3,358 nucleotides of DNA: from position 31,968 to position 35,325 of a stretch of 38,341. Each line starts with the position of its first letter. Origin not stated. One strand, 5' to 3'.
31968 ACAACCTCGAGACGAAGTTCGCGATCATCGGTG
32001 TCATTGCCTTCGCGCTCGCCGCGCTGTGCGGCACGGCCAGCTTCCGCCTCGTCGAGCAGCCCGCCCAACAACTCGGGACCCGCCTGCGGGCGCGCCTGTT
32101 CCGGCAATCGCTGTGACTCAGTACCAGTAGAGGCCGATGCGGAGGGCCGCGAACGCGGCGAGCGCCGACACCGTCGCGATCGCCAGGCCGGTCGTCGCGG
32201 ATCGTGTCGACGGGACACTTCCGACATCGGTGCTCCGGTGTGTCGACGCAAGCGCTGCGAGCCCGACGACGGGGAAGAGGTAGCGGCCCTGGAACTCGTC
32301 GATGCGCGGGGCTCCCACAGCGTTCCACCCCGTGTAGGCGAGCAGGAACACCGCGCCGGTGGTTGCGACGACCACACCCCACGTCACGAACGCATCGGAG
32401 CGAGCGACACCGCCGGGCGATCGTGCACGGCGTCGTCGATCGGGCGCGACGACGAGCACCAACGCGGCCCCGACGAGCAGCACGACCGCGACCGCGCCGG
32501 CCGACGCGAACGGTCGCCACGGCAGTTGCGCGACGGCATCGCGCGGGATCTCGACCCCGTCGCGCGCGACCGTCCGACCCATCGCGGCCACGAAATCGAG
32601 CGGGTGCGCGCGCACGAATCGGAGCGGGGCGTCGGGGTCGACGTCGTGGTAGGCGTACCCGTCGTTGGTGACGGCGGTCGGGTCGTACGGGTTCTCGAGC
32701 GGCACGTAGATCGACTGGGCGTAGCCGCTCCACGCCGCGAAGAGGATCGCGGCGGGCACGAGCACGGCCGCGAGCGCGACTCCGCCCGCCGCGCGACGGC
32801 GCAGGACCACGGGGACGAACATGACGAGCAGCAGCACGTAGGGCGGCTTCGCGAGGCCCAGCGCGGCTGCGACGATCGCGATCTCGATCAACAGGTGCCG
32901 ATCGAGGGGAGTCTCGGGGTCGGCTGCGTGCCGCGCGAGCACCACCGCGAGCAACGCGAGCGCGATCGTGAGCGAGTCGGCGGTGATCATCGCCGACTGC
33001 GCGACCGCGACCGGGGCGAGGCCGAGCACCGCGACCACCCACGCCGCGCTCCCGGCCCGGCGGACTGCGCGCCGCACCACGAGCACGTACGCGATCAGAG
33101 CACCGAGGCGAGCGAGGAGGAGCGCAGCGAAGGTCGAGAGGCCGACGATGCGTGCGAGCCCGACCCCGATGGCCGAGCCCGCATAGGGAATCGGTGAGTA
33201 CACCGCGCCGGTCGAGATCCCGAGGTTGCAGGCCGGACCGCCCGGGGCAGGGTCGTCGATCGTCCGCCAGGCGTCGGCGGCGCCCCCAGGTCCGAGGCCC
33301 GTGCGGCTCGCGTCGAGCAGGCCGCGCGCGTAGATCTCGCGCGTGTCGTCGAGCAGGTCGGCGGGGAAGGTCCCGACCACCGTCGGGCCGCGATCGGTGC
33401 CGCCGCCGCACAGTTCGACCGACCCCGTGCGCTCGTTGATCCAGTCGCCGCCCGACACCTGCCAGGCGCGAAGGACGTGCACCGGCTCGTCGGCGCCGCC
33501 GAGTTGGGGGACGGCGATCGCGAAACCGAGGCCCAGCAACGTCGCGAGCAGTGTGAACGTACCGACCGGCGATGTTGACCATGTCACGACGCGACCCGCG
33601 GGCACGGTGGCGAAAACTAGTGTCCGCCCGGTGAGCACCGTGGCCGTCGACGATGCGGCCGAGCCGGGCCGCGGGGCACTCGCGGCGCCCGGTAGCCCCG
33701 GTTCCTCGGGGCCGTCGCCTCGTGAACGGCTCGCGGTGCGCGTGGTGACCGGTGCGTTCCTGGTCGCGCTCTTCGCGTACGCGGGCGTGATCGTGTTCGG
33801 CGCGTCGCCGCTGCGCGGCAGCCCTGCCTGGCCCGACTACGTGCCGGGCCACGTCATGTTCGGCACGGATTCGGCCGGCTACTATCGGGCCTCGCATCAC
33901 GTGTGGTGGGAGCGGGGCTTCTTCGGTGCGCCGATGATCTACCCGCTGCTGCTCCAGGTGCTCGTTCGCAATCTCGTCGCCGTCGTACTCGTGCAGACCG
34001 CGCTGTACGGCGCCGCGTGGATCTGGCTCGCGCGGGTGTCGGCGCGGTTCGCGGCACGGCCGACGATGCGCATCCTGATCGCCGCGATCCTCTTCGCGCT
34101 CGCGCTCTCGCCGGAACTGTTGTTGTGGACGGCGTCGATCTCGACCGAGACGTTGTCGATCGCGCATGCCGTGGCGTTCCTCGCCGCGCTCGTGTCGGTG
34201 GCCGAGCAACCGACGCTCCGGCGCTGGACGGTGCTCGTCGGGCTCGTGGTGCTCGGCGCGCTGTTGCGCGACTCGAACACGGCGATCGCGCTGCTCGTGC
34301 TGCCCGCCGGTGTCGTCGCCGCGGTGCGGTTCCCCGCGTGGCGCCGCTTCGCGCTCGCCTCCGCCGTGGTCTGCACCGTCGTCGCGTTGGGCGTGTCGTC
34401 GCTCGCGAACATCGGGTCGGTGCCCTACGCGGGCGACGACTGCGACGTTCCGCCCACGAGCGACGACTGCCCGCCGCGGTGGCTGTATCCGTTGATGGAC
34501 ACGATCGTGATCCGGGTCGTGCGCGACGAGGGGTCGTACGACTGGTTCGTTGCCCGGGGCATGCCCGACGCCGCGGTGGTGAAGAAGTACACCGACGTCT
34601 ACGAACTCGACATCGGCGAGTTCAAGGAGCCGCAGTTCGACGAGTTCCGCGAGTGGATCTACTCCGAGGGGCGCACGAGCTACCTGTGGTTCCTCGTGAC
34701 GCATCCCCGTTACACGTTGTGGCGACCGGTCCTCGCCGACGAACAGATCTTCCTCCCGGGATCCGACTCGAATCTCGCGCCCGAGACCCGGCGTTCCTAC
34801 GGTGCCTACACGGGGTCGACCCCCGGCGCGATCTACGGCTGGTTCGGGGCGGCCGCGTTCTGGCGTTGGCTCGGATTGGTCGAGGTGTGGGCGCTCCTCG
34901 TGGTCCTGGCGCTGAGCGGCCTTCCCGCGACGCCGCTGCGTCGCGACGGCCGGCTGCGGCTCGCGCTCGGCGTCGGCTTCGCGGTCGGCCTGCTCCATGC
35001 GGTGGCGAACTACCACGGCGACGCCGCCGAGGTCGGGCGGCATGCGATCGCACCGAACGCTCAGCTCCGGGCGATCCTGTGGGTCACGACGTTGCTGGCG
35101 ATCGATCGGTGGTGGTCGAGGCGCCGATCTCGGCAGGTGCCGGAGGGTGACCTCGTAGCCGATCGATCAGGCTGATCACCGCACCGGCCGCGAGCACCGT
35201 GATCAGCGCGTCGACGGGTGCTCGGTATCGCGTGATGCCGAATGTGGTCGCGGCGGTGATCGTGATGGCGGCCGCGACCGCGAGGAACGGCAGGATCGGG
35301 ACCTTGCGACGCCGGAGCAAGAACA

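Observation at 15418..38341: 23-kb locus of GT-C glycosyltransferases, GT2 lipid-sugar synthases and six AT3 acyltransferase domains: candidate undescribed envelope-glycan assembly and multi-acylation system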

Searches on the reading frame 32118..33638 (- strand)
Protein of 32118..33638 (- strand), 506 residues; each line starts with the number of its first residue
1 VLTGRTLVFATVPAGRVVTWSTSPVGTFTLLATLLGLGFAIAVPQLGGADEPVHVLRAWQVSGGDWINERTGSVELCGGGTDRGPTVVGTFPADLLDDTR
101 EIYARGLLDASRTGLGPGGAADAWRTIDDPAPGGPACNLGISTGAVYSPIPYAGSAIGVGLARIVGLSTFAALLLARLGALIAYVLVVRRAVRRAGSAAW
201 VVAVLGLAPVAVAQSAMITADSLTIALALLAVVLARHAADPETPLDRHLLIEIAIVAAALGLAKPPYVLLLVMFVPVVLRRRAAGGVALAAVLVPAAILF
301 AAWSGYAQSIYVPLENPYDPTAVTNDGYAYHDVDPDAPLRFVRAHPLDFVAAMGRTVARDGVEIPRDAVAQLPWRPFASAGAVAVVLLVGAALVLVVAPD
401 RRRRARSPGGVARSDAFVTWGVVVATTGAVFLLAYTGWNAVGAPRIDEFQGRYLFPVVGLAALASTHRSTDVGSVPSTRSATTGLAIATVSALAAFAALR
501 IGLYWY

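Call 6: search_protein_families(library=pfam, proteins=[window:32118-33638:-], max_evalue=0.01)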
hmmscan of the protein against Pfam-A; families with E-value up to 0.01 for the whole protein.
window:32118-33638:- (506 aa): 1 family
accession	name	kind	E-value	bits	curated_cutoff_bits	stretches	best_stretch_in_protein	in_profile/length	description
PF09913.15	DUF2142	-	4.2e-32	111.9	30.1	1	34-458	2-392/395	Predicted membrane protein (DUF2142)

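Call 59: search_protein_families(library=ncbifam, proteins=[window:32118-33638:-], max_evalue=0.01)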
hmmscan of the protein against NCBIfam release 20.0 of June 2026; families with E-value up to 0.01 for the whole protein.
window:32118-33638:- (506 aa): 0 families

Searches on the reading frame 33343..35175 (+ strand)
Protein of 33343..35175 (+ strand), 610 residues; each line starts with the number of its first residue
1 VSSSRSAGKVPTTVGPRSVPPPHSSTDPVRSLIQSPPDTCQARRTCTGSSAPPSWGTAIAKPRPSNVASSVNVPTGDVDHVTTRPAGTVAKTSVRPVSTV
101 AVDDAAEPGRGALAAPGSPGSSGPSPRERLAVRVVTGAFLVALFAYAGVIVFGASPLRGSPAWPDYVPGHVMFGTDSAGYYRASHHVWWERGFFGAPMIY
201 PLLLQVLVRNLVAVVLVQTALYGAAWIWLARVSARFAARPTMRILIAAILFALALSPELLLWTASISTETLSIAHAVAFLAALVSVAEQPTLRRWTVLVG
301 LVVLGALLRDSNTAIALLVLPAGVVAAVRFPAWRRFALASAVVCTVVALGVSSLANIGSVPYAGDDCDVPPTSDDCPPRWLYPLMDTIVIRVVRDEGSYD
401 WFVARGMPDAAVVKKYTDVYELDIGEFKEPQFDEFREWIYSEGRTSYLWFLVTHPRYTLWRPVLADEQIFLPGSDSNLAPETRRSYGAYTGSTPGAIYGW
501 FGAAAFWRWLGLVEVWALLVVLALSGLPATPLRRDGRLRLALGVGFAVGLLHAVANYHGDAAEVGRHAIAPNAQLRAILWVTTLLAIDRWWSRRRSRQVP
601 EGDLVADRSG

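Call 6: search_protein_families(library=pfam, proteins=[window:33343-35175:+], max_evalue=0.01)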
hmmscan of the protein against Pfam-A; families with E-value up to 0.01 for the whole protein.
window:33343-35175:+ (610 aa): 1 family
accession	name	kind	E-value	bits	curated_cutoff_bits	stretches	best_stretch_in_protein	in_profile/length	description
PF09913.15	DUF2142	-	0.009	15.3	30.1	1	236-353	143-264/395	Predicted membrane protein (DUF2142)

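Call 30: search_solved_structures(query=A4, max_evalue=10)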
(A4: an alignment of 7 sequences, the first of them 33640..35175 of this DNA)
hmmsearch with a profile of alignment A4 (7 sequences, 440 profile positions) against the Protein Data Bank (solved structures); distinct sequences matched with E-value up to 10: 0.

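Call 59: search_protein_families(library=ncbifam, proteins=[window:33640-35175:+], max_evalue=0.01)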
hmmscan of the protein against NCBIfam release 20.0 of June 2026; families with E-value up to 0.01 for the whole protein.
window:33640-35175:+ (511 aa): 1 family
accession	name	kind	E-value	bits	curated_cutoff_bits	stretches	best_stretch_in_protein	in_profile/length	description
NF051875.1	glycan_WsfD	subfamily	0.00042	19.2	80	0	112-252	95-237/452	glycan biosynthesis hexose transferase WsfD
